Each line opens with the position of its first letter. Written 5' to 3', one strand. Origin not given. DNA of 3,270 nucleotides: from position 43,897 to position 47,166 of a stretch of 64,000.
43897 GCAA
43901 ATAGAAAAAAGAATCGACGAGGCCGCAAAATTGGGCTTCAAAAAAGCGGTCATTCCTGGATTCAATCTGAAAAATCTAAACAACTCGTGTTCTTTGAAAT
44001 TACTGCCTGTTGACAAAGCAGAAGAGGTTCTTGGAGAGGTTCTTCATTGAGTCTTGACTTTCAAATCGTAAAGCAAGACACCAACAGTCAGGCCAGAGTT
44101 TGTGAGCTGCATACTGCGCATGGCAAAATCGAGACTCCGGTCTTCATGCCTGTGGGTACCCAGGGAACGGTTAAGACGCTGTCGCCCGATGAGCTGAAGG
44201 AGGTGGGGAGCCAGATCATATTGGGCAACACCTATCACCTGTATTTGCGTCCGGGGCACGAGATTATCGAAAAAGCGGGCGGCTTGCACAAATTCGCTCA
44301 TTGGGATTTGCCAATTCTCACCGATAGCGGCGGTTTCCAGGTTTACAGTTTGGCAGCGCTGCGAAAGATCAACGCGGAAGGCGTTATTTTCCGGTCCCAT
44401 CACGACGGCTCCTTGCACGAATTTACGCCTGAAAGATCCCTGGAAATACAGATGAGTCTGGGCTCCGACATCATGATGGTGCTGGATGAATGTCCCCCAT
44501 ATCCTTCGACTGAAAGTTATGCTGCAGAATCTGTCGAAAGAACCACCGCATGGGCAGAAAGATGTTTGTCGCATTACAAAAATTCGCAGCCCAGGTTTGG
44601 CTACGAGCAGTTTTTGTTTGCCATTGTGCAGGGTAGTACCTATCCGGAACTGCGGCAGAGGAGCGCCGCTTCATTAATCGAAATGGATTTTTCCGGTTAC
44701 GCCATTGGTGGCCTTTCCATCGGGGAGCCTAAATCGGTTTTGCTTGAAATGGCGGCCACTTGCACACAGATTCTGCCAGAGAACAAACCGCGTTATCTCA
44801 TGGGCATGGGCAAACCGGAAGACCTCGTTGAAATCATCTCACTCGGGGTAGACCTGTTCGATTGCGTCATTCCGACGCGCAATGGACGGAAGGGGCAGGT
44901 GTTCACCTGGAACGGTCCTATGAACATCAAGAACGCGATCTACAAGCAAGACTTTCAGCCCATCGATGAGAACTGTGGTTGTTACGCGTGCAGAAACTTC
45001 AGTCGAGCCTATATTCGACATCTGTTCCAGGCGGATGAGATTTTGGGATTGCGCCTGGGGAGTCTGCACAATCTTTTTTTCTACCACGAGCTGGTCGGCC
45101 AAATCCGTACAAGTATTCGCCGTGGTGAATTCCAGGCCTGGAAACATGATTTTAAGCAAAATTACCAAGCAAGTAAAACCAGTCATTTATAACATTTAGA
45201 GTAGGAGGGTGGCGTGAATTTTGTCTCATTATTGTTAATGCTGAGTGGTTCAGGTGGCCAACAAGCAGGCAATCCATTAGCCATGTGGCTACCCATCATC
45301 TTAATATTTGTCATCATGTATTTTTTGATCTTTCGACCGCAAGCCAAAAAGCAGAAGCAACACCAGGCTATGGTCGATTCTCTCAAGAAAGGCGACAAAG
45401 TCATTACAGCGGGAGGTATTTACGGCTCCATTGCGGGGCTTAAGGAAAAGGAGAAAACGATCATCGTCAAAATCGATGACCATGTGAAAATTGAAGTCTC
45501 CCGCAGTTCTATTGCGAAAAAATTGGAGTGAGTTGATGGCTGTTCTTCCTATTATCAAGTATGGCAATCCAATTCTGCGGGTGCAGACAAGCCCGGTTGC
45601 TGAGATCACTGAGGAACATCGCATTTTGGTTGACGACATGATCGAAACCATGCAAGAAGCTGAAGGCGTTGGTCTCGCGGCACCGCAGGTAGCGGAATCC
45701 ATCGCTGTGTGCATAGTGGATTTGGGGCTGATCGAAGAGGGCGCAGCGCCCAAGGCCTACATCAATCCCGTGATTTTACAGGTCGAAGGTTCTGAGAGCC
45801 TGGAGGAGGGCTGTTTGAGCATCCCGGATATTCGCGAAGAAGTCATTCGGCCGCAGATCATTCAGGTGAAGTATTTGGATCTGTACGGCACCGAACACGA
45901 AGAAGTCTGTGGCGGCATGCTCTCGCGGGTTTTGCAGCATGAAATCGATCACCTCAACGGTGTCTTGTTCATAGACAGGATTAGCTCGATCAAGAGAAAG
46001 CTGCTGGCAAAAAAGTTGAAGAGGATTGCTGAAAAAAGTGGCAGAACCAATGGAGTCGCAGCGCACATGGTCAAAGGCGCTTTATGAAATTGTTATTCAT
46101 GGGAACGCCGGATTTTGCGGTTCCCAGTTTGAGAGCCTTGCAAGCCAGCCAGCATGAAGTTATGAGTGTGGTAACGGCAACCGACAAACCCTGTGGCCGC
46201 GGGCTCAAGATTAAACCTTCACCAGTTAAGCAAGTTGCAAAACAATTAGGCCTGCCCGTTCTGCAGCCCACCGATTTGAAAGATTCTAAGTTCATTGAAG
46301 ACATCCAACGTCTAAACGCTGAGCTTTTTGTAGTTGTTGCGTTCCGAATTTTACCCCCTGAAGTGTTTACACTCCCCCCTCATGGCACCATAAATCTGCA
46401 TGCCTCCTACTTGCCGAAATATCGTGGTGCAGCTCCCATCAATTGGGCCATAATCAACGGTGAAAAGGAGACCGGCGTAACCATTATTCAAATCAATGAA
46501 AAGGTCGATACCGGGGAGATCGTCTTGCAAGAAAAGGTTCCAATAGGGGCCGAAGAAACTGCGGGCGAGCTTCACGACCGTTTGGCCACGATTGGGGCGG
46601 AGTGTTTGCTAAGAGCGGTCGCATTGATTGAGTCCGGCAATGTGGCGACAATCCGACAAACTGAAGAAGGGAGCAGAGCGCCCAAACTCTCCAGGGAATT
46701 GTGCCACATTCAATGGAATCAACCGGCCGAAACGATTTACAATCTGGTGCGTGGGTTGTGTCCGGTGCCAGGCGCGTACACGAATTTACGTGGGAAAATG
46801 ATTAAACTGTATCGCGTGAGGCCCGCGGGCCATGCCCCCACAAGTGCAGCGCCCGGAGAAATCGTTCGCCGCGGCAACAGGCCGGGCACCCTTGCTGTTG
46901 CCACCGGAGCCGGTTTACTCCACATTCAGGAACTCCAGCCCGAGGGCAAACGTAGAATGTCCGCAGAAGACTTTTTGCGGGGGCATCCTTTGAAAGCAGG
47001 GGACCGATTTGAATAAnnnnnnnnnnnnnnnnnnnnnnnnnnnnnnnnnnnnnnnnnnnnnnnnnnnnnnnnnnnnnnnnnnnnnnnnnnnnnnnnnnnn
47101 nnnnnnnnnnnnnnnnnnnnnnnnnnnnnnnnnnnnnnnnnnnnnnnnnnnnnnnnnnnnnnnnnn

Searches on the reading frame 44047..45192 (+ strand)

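Call 73: search_protein_families(library=pfam, proteins=[window:44047-45192:+], max_evalue=1e-8)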
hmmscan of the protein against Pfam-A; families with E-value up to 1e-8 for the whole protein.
window:44047-45192:+ (381 aa): 1 family
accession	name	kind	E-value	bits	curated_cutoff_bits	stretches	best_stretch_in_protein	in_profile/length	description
PF01702.25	TGT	-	1e-165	551.5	26.3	1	15-374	2-356/357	Queuine tRNA-ribosyltransferase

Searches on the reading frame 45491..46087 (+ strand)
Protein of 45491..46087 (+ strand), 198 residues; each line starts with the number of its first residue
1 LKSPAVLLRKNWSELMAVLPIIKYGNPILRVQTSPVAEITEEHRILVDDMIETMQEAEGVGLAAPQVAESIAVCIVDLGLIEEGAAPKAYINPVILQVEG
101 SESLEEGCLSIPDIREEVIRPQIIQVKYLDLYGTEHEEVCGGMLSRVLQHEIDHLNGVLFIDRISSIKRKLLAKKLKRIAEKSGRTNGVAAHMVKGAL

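Call 73: search_protein_families(library=pfam, proteins=[window:45491-46087:+], max_evalue=1e-8)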
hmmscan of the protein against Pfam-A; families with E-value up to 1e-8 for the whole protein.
window:45491-46087:+ (198 aa): 1 family
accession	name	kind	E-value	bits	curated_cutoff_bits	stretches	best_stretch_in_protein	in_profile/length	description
PF01327.26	Pep_deformylase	-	2e-49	167.6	22.8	1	19-169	2-155/156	Polypeptide deformylase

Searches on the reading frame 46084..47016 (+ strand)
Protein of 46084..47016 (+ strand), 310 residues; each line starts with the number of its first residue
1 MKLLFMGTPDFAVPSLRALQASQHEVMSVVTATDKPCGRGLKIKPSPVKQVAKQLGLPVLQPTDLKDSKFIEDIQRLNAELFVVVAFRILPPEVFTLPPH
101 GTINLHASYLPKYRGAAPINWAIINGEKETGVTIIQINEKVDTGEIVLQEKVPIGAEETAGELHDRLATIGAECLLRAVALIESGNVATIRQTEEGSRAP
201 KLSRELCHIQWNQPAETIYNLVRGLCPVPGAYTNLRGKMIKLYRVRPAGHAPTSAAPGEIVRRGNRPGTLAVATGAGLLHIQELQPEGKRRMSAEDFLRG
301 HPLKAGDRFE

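Call 73: search_protein_families(library=pfam, proteins=[window:46084-47016:+], max_evalue=1e-8)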
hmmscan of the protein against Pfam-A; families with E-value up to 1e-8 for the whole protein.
window:46084-47016:+ (310 aa): 2 families
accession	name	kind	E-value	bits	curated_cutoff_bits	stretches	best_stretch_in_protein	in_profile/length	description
PF00551.24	Formyl_trans_N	-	1.4e-44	152.5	26.1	1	1-179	1-181/181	Formyl transferase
PF02911.23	Formyl_trans_C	-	4.3e-28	97.9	21.1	1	201-301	1-99/100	Formyl transferase, C-terminal domain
